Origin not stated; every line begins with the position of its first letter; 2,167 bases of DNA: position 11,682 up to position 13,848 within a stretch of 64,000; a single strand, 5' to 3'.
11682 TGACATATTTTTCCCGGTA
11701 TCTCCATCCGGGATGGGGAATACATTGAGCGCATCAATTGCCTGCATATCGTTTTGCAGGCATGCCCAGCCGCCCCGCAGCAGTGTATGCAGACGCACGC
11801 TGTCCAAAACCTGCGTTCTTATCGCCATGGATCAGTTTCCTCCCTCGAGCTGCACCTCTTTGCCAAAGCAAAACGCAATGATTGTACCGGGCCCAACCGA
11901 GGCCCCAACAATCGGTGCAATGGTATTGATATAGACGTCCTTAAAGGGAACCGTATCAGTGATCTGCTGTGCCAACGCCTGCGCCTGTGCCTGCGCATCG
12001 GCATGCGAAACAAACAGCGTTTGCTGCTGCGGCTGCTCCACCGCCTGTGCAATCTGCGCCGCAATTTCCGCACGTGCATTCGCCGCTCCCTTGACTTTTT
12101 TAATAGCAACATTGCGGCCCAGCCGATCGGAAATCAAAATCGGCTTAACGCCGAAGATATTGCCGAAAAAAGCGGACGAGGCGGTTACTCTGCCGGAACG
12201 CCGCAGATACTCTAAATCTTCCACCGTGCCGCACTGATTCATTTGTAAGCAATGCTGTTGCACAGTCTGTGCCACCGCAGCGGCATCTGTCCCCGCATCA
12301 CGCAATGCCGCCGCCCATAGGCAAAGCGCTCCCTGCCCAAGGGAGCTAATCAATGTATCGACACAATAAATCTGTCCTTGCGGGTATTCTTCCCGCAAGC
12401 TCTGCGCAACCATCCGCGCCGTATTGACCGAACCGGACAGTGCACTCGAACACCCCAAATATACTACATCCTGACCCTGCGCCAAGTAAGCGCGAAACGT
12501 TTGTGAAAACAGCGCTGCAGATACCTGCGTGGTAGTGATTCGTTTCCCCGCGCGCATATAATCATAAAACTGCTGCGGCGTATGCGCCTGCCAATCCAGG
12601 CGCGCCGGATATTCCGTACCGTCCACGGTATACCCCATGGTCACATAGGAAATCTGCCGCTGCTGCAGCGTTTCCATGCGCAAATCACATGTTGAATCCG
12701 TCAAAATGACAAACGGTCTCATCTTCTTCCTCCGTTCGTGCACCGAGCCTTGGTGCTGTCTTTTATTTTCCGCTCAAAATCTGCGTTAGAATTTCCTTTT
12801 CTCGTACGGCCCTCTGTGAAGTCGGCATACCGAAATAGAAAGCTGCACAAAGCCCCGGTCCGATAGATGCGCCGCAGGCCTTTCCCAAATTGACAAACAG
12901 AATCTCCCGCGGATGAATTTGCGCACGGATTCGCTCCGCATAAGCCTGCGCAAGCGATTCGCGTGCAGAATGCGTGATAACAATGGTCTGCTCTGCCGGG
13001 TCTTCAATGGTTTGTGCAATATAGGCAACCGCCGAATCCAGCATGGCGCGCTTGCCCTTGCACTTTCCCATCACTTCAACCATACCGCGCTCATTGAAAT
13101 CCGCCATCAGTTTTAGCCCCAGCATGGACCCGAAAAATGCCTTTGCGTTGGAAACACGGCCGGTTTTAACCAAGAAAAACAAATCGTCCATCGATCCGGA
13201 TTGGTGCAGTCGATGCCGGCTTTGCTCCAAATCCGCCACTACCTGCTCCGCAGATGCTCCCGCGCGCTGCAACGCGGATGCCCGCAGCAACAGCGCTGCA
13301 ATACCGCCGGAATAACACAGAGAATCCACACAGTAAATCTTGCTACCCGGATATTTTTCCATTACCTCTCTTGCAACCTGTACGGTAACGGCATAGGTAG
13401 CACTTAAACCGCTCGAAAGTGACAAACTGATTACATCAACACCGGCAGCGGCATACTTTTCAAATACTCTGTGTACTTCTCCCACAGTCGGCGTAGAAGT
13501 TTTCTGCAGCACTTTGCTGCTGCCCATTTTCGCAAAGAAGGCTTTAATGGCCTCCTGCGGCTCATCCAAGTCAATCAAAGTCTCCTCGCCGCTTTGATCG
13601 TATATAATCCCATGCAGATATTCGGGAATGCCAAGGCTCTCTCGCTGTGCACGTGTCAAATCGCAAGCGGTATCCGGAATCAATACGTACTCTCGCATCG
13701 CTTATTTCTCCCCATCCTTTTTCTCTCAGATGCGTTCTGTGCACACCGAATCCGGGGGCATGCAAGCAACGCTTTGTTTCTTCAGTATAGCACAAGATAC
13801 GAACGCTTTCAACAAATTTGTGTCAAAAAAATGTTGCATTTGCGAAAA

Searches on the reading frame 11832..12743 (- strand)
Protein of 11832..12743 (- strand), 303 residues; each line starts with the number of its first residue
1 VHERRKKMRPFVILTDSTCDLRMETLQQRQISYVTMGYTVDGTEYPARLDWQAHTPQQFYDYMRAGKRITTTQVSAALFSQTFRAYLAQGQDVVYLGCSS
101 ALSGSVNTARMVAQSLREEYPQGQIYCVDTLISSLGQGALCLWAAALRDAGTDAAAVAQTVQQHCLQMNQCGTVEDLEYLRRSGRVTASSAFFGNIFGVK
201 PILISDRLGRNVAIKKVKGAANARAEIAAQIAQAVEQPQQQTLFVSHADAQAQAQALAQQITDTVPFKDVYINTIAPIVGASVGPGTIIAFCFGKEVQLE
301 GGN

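Call 56: search_protein_families(library=ncbifam, proteins=[window:11832-12743:-], max_evalue=0.001)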
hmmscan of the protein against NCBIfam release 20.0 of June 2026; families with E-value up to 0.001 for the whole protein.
window:11832-12743:- (303 aa): 2 families
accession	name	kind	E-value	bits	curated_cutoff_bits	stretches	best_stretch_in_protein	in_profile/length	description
TIGR00762.1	DegV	domain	1.7e-66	224.2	99.7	1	12-292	2-275/276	DegV family EDD domain-containing protein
NF038249.1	fatty_FakB1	equivalog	1.6e-32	112.8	350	1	12-298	4-285/286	fatty acid kinase binding subunit FakB1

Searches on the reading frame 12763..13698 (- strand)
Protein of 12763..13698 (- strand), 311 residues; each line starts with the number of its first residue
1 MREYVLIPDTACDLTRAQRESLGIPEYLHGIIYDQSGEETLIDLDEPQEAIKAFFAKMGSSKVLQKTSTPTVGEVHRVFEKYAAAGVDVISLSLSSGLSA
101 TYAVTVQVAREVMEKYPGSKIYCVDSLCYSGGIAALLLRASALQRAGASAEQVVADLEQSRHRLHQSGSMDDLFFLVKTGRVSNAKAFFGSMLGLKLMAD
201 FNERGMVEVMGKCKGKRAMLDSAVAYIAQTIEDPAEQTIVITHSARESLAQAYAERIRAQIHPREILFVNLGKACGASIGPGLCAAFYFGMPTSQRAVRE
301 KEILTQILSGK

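Call 56: search_protein_families(library=ncbifam, proteins=[window:12763-13698:-], max_evalue=0.001)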
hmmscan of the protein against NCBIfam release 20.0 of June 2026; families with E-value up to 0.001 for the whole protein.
window:12763-13698:- (311 aa): 2 families
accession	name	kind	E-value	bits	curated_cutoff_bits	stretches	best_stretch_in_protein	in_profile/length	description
TIGR00762.1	DegV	domain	1e-53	182.4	99.7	1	7-288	4-275/276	DegV family EDD domain-containing protein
NF038249.1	fatty_FakB1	equivalog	6.5e-30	104.2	350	1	50-288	45-279/286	fatty acid kinase binding subunit FakB1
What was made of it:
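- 9115..13698 (-): Linked operon fakB (12763-13698), fakB (11832-12743), fakA (10164-11828), plsX (9115-10098). DegV/FakB1 NCBIfam hits (call 56).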
